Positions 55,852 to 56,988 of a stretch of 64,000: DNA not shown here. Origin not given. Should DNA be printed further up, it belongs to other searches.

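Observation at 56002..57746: WYL regulator translationally coupled to an AT-rich PD-(D/E)xK-like protein: candidate minimal defence module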

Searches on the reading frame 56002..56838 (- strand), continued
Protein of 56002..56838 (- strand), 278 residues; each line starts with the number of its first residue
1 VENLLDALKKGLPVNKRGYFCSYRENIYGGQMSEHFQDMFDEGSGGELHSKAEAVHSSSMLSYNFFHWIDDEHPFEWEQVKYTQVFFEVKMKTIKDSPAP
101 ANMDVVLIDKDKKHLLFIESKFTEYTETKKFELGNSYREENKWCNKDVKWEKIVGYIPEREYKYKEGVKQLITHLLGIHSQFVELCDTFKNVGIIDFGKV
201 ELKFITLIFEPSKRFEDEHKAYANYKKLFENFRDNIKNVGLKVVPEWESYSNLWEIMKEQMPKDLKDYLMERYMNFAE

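Call 34: find_related_loci(query=A1, collection=viral_contigs, flank=8000)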
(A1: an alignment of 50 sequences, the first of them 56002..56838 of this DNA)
Query A1 (278 aa) in viral_contigs; peptide patterns used: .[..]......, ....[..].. (x = any residue, [..] = any of these).
112 stretches matched a pattern; 1 encode a relative of the query (tblastn E <= 1e-3); 1 distinct loci.
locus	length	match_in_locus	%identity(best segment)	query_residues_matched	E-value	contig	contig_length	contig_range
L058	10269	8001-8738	28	46-273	9e-11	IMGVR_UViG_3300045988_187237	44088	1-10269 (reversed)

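Call 38: find_encoding_contigs(protein=P0013, flank=6000, max_places=4)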
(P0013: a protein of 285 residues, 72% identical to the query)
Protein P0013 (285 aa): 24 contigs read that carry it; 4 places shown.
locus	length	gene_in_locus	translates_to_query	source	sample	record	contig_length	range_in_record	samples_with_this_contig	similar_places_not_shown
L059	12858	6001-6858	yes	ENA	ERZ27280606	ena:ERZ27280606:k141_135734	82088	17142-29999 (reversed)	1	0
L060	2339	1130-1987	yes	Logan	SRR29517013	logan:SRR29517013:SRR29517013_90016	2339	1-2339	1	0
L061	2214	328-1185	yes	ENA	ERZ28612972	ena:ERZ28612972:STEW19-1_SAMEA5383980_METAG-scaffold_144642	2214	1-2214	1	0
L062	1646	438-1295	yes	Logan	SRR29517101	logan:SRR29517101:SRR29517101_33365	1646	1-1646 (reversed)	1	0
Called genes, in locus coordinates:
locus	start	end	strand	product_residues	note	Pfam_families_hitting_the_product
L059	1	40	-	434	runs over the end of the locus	PF01225:Mur_ligase (weak), PF08245:Mur_ligase_M, PF02875:Mur_ligase_C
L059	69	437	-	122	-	PF04342:DMT_6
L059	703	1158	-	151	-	PF20935:DUF6847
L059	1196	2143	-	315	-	PF00561:Abhydrolase_1 (weak), PF12146:Hydrolase_4 (weak)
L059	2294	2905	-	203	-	-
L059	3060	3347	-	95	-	-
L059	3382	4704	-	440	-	PF07690:MFS_1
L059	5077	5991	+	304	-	PF13280:WYL, PF25583:WCX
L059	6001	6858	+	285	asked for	PF22558:REase-ARP (weak)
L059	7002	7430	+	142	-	PF04542:Sigma70_r2, PF00196:GerE (faint), PF04545:Sigma70_r4 (weak)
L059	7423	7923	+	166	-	-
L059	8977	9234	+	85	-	PF13711:DUF4160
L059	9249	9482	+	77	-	PF10387:DUF2442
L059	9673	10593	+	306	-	PF00892:EamA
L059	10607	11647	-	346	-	PF22847:Glyco_hydro_43_rel (weak), PF00251:Glyco_hydro_32N (faint), PF04616:Glyco_hydro_43 (weak)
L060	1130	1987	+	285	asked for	PF22558:REase-ARP (weak)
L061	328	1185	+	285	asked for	PF22558:REase-ARP (weak)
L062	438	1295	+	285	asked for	PF22558:REase-ARP (weak)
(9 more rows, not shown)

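Call 39: find_encoding_contigs(protein=P0025, flank=6000, max_places=4)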
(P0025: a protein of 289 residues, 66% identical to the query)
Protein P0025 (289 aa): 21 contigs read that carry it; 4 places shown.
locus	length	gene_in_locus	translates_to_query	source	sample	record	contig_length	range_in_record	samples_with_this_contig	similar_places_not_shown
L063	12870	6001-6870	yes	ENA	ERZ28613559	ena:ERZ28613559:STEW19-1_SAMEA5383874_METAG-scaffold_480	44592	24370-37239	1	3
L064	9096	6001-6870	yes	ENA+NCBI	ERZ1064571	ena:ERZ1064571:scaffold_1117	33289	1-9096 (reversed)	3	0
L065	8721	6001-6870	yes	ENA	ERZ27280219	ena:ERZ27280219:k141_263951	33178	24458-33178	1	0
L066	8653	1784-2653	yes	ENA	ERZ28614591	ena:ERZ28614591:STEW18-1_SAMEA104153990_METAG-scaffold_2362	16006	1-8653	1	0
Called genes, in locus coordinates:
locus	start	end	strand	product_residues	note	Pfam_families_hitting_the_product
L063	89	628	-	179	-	PF00300:His_Phos_1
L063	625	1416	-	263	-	PF02654:CobS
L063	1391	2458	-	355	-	PF02277:DBI_PRT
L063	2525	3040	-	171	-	PF02283:CobU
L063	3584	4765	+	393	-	PF00691:OmpA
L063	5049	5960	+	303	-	PF13280:WYL, PF25583:WCX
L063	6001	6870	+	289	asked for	PF22558:REase-ARP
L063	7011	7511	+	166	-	-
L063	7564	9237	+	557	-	PF00004:AAA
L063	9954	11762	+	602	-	PF00920:ILVD_EDD_N, PF24877:ILV_EDD_C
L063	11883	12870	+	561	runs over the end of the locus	PF02776:TPP_enzyme_N, PF00205:TPP_enzyme_M, PF02775:TPP_enzyme_C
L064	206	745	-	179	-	PF00300:His_Phos_1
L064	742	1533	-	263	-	PF02654:CobS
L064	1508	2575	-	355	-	PF02277:DBI_PRT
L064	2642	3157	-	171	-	PF02283:CobU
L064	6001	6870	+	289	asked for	PF22558:REase-ARP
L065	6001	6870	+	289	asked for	PF22558:REase-ARP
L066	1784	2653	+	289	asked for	PF22558:REase-ARP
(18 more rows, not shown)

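Call 40: find_encoding_contigs(protein=window:56002-56838:-, flank=10000, max_places=4)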
Protein window:56002-56838:- (278 aa): no gene with exactly this product is on record in the collection.

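Call 44: search_protein_families(library=pfam, alignment_id=A2, max_evalue=0.001)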
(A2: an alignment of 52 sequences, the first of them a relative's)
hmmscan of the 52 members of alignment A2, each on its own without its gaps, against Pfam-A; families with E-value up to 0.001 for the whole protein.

A. member 1, L001:7485-7985:+ (167 aa): 0 families

B. families by the number of members that match (of 52 scanned): 35 families (the first 25 are shown)
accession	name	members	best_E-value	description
PF25583.1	WCX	16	3.5e-12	WCX domain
PF13280.12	WYL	15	3e-17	WYL domain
PF01381.28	HTH_3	2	1.2e-10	Helix-turn-helix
PF13560.12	HTH_31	2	5.4e-09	Helix-turn-helix domain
PF12844.13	HTH_19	2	3.2e-08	Helix-turn-helix domain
PF22558.3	REase-ARP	1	9.6e-41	Restriction Endonuclease associating with ARP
PF18143.6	HAD_SAK_2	1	2.3e-29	HAD domain in Swiss Army Knife RNA repair proteins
PF00881.29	Nitroreductase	1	2.6e-23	Nitroreductase family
PF04237.18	YjbR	1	9.8e-23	YjbR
PF03009.23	GDPD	1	1e-22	Glycerophosphoryl diester phosphodiesterase family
PF20796.3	PDDEXK_13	1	2e-19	PD-(D/E)XK nuclease superfamily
PF07733.18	DNA_pol3_alpha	1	2.2e-18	Bacterial DNA polymerase III alpha NTPase domain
PF00149.33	Metallophos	1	4e-13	Calcineurin-like phosphoesterase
PF00037.32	Fer4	1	3e-12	4Fe-4S binding domain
PF00571.33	CBS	1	8e-12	CBS domain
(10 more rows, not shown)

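Call 45: search_protein_families(library=pfam, alignment_id=A3, max_evalue=0.001)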
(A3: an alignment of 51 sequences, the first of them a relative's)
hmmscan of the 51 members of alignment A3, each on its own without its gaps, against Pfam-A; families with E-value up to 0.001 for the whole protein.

A. member 1, L001:8894-9472:+ (193 aa): 2 families
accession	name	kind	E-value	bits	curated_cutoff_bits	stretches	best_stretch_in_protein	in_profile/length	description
PF00149.33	Metallophos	-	1.7e-12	48.6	21.5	1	1-156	1-190/191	Calcineurin-like phosphoesterase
PF12850.12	Metallophos_2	-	1.8e-08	34.9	27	1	1-170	1-131/154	Calcineurin-like phosphoesterase superfamily domain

B. families by the number of members that match (of 51 scanned): 38 families (the first 25 are shown)
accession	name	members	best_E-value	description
PF00149.33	Metallophos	11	8.6e-15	Calcineurin-like phosphoesterase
PF12850.12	Metallophos_2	9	4.6e-09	Calcineurin-like phosphoesterase superfamily domain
PF13635.12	DUF4143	2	3.5e-42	Domain of unknown function (DUF4143)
PF13173.12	AAA_14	2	1.1e-26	AAA domain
PF07733.18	DNA_pol3_alpha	2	1.5e-20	Bacterial DNA polymerase III alpha NTPase domain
PF04542.20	Sigma70_r2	2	4.3e-13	Sigma-70 region 2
PF22558.3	REase-ARP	2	2.8e-09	Restriction Endonuclease associating with ARP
PF00300.27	His_Phos_1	2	5.2e-07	Histidine phosphatase superfamily (branch 1)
PF13401.12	AAA_22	2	0.00015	AAA domain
PF00728.28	Glyco_hydro_20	1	1.1e-108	Glycosyl hydrolase family 20, catalytic domain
PF01808.24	AICARFT_IMPCHas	1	1.4e-101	AICARFT/IMPCHase bienzyme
PF04294.18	VanW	1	6.3e-40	VanW like protein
PF01205.25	UPF0029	1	4.1e-35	Uncharacterized protein family UPF0029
PF04246.17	RseC_MucC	1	2.4e-28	Positive regulator of sigma(E), RseC/MucC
PF13662.12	Toprim_4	1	3.1e-23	Toprim domain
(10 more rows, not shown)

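Call 50: search_protein_families(library=pfam, alignment_id=A1, max_evalue=1)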
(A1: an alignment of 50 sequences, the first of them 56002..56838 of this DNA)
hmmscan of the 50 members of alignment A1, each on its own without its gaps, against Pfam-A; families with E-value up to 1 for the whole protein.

A. member 1, window:56002-56838:- (278 aa): 3 families
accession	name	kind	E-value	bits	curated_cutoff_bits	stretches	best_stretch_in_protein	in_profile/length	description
PF22558.3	REase-ARP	-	7.7e-09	36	27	1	34-274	45-270/270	Restriction Endonuclease associating with ARP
PF03008.20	DUF234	-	0.077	13.8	22.5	1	102-128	69-95/100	Archaea bacterial proteins of unknown function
PF08558.16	TRF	-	0.31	11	25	0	100-157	156-214/239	Telomere repeat binding factor (TRF)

B. families by the number of members that match (of 50 scanned): 32 families (the first 25 are shown)
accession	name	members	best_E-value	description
PF22558.3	REase-ARP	43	2.2e-11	Restriction Endonuclease associating with ARP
PF20796.3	PDDEXK_13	15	0.00012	PD-(D/E)XK nuclease superfamily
PF15115.11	HDNR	8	0.0013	Domain of unknown function with conserved HDNR motif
PF03008.20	DUF234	6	0.0056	Archaea bacterial proteins of unknown function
PF22187.2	DUF6946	4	0.014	Domain of unknown function (DUF6946)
PF18379.6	FERM_F1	3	0.033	FERM F1 ubiquitin-like domain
PF11527.13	ARL2_Bind_BART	3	0.055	The ARF-like 2 binding protein BART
PF21331.3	Isoamylase_C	2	0.0047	Isoamylase, C-terminal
PF00837.23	T4_deiodinase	2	0.0072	Iodothyronine deiodinase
PF03936.21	Terpene_synth_C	1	0.0011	Terpene synthase family, metal binding domain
PF07034.17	ORC3_N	1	0.0045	Origin recognition complex (ORC) subunit 3 N-terminus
PF09597.18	SAM_Ribosomal_mS41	1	0.011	Small ribosomal subunit protein mS41 SAM domain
PF08635.15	ox_reductase_C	1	0.013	Putative oxidoreductase C terminal domain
PF22612.2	GH113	1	0.02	Glycoside Hydrolase Family 113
PF18581.7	SYCP2_ARLD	1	0.036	Synaptonemal complex 2 armadillo-repeat-like domain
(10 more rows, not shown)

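Call 61: search_protein_families(library=padloc, proteins=[L017:5198-5746:+], max_evalue=0.01)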
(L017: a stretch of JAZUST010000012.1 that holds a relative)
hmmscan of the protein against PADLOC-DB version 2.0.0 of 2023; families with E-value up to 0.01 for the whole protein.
L017:5198-5746:+ (183 aa): 2 families
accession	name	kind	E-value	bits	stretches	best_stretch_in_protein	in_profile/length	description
PDLC04908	PDC-S10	-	6.1e-41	138.1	1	6-181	8-198/223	-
PDLC00736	Effector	-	0.0037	14.2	0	22-88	33-103/561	Endonuclease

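Call 74: search_protein_representatives(alignment_id=A1)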
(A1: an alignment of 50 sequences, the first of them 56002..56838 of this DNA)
Query: 50 sequences, 292 profile positions. Proteins with E-value up to 0.001 (for the whole library): 1461; up to 1e-10: 754; up to 1e-30: 94. The best 150 are listed.
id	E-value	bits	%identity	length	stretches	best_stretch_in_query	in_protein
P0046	1.6e-118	411.7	-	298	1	2-290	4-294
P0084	1.2e-110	386.0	-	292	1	2-291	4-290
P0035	1.6e-110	385.5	-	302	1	1-291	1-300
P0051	5.5e-110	383.8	-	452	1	2-290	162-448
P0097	1.9e-108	378.8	-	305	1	1-290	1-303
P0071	6.2e-104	363.9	-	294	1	7-290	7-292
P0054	4.1e-103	361.2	-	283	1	1-289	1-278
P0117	3.1e-101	355.1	-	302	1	1-291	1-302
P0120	4.1e-95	335.0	-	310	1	13-289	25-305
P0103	3.5e-93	328.6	-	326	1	13-289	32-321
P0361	1.7e-86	306.7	-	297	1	4-290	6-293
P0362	6.0e-83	295.0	-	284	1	2-290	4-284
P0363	7.4e-83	294.7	-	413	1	3-290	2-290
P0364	1.7e-82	293.5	-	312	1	1-290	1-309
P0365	2.7e-82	292.9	-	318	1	3-290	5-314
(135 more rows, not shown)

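Call 81: search_protein_families(library=pfam, alignment_id=A7, max_evalue=0.0001)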
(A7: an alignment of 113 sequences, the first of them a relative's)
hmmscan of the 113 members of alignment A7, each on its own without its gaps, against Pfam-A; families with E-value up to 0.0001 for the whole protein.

A. member 1, L001:7178-7498:+ (107 aa): 0 families

B. families by the number of members that match (of 113 scanned): 123 families (the first 25 are shown)
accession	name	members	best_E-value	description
PF07733.18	DNA_pol3_alpha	9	1.1e-95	Bacterial DNA polymerase III alpha NTPase domain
PF17657.6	DNA_pol3_finger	7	8.4e-55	Bacterial DNA polymerase III alpha subunit finger domain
PF02811.25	PHP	5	6.4e-54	PHP domain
PF01381.28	HTH_3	4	4.9e-15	Helix-turn-helix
PF12844.13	HTH_19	4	5.6e-12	Helix-turn-helix domain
PF00004.35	AAA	3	2e-24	ATPase family associated with various cellular activities (AAA)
PF13280.12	WYL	3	2.9e-15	WYL domain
PF13560.12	HTH_31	3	7.5e-11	Helix-turn-helix domain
PF25583.1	WCX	3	9.1e-11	WCX domain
PF00580.27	UvrD-helicase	2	2.7e-86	UvrD/REP helicase N-terminal domain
PF13361.12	UvrD_C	2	5.8e-81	UvrD-like helicase C-terminal domain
PF12682.12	Flavodoxin_4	2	1.7e-65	Flavodoxin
PF12838.12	Fer4_7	2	3.1e-26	4Fe-4S dicluster domain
PF13245.12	AAA_19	2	1.1e-23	AAA domain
PF14903.11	WG_beta_rep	2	1.4e-20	WG containing repeat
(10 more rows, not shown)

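Call 96: fold_search(model_id=the predicted structure, library=viral)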
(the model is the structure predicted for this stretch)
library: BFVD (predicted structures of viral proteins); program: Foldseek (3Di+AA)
matches with E <= 10: 370; with E <= 0.001: 0
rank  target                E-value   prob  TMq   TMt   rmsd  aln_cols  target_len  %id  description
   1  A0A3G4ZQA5            2.7e-02  0.41  0.20  0.12  14.3       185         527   12  DUF2726 domain-containing protein [Barrevirus sp.]
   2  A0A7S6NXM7            4.0e-02  0.54  0.22  0.29   9.4       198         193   11  Uncharacterized protein [Bathycoccus sp. RCC716 virus 1]
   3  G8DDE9                5.1e-02  0.51  0.25  0.35   7.7       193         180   11  (no name in the UniProt tables at hand)
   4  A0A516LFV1            6.5e-02  0.57  0.22  0.19  12.3       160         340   14  (no name in the UniProt tables at hand)
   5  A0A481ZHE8            1.4e-01  0.25  0.20  0.15  10.3       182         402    8  Endonuclease [Pithovirus LCPAC404]
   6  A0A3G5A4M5            1.4e-01  0.21  0.21  0.13  14.6       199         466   13  C2H2-type domain-containing protein [Harvfovirus sp.]
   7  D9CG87                1.4e-01  0.20  0.17  0.21  14.8       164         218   11  (no name in the UniProt tables at hand)
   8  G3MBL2                1.6e-01  0.44  0.32  0.33   7.3       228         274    8  Gp146 [Bacillus phage G]
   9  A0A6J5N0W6            1.6e-01  0.04  0.13  0.10  15.2       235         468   12  Terminase-like family [uncultured Caudovirales phage]
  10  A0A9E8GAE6            1.7e-01  0.30  0.12  0.22   5.2        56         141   18  (no name in the UniProt tables at hand)
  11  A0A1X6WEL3            2.1e-01  0.15  0.23  0.26  12.5       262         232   11  (no name in the UniProt tables at hand)
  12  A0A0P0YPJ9            2.1e-01  0.10  0.19  0.11  21.3       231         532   12  (no name in the UniProt tables at hand)
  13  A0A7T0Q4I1            2.2e-01  0.06  0.17  0.06  18.8       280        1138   12  RNA-dependent RNA polymerase (Fragment) [Hemipteran phasma-related virus OKIAV245]
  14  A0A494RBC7            2.4e-01  0.20  0.20  0.32   7.7       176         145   10  (no name in the UniProt tables at hand)
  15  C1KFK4                2.4e-01  0.10  0.21  0.18  12.7       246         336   13  Uncharacterized protein [Lactobacillus phage Lb338-1]
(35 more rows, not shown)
